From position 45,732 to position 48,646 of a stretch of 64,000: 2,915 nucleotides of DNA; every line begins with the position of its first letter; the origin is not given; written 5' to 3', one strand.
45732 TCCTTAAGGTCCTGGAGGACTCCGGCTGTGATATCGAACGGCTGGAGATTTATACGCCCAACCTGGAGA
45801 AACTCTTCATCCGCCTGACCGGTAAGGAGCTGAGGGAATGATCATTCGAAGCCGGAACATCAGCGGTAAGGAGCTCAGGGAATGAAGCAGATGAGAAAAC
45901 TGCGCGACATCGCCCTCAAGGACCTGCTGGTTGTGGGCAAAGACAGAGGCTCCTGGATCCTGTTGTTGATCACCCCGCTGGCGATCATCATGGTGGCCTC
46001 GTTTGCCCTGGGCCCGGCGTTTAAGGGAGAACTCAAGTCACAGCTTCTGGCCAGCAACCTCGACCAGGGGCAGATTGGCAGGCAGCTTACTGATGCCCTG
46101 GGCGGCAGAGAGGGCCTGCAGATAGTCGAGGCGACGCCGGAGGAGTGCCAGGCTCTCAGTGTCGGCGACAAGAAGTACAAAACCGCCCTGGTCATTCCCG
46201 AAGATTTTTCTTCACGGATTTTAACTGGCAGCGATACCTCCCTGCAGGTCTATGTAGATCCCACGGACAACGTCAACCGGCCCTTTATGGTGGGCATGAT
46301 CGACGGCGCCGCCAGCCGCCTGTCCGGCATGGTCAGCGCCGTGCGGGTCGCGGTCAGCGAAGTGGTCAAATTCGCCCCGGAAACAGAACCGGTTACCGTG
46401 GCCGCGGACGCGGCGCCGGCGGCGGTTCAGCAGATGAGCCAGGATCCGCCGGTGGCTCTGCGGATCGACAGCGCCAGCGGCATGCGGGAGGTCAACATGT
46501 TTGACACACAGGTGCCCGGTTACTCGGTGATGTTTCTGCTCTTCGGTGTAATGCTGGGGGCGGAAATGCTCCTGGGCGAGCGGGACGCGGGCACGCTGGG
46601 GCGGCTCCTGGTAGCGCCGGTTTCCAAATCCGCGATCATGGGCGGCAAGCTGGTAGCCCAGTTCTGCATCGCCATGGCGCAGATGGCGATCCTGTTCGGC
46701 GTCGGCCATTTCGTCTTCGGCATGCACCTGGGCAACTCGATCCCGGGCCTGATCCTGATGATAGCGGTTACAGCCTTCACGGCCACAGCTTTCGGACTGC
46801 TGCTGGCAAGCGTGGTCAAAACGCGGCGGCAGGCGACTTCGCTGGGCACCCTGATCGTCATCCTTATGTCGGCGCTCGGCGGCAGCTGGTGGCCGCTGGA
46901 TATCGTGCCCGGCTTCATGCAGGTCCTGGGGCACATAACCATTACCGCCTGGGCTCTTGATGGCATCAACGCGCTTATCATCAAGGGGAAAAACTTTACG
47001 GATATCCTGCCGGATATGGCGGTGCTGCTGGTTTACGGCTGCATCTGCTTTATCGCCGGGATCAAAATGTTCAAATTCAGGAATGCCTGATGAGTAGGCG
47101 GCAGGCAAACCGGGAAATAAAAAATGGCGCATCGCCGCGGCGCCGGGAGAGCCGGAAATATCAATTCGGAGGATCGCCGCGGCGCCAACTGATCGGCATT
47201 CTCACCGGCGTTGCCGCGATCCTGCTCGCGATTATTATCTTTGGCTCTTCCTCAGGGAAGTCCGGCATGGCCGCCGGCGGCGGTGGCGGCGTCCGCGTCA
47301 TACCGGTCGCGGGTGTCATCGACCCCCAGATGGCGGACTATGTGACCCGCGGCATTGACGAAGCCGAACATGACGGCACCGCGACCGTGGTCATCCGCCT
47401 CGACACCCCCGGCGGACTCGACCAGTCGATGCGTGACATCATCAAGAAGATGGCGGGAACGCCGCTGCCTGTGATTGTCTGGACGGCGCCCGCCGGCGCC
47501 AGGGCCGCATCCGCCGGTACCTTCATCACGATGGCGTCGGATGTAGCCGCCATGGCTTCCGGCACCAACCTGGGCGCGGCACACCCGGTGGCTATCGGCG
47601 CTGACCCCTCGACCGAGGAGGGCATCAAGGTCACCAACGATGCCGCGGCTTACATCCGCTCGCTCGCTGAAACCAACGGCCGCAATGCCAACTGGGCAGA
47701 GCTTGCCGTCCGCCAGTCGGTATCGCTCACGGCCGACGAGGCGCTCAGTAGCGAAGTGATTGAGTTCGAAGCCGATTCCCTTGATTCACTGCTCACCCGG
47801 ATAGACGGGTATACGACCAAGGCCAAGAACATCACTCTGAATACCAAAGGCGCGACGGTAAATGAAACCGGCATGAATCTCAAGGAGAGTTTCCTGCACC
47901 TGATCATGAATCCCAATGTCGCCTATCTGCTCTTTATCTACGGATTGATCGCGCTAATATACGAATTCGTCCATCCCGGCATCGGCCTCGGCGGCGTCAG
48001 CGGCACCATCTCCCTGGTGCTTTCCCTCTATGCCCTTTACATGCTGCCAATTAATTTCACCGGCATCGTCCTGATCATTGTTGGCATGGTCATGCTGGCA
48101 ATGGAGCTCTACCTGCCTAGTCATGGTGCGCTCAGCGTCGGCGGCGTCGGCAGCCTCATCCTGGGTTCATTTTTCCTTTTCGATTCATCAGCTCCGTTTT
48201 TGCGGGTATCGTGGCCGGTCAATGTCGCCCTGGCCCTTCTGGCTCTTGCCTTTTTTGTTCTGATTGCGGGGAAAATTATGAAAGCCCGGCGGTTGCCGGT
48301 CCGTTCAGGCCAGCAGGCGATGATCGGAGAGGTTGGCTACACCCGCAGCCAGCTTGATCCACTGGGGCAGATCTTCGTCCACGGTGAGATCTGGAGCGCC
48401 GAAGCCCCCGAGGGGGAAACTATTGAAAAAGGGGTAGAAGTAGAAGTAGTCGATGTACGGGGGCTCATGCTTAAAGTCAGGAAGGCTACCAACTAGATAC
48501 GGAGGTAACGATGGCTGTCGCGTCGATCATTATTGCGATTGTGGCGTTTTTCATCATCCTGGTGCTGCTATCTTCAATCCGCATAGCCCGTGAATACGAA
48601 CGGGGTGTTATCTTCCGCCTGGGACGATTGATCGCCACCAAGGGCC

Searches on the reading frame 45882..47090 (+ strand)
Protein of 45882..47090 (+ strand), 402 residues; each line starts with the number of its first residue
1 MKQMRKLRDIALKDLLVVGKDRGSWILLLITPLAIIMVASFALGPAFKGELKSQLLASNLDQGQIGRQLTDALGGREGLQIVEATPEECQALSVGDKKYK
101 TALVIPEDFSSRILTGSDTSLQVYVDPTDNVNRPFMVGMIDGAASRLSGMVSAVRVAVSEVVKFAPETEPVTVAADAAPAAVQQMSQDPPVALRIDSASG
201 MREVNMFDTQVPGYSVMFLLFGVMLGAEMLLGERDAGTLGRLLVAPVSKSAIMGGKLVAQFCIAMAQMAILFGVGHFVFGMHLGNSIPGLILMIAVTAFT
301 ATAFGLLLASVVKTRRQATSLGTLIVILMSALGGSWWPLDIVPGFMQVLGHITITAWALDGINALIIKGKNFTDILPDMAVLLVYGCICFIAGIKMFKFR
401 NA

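Call 34: search_protein_families(library=pfam, proteins=[window:45882-47090:+], max_evalue=0.00001)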
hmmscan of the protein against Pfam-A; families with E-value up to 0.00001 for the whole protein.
window:45882-47090:+ (402 aa): 4 families
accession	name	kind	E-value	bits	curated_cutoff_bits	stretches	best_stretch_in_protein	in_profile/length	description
PF12698.13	ABC2_membrane_3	-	3.7e-38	132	31.6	1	23-394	2-346/347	ABC-2 family transporter protein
PF01061.29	ABC2_membrane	-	6.4e-21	75.3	26.9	1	206-364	51-208/211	ABC-2 type transporter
PF12679.13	ABC2_membrane_2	-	9.4e-16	58.3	27.2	1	157-329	32-195/283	ABC-2 family transporter protein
PF12730.13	ABC2_membrane_4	-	2.5e-09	37.8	27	1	195-326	35-174/179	ABC-2 family transporter protein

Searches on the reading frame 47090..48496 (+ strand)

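Call 34: search_protein_families(library=pfam, proteins=[window:47090-48496:+], max_evalue=0.00001)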
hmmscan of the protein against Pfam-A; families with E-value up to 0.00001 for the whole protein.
window:47090-48496:+ (468 aa): 3 families
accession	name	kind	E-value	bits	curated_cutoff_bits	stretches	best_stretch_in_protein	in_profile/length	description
PF24961.1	NfeD_membrane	-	6.9e-24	84.6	26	1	276-392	1-118/119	NfeD integral membrane domain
PF25145.1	NfeD1b_N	-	4.2e-19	69.3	40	1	68-229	2-157/189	NfeD1b, N-terminal domain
PF01957.25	NfeD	-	4.3e-15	56.1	29.1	1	409-465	2-57/57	NfeD-like C-terminal, partner-binding domain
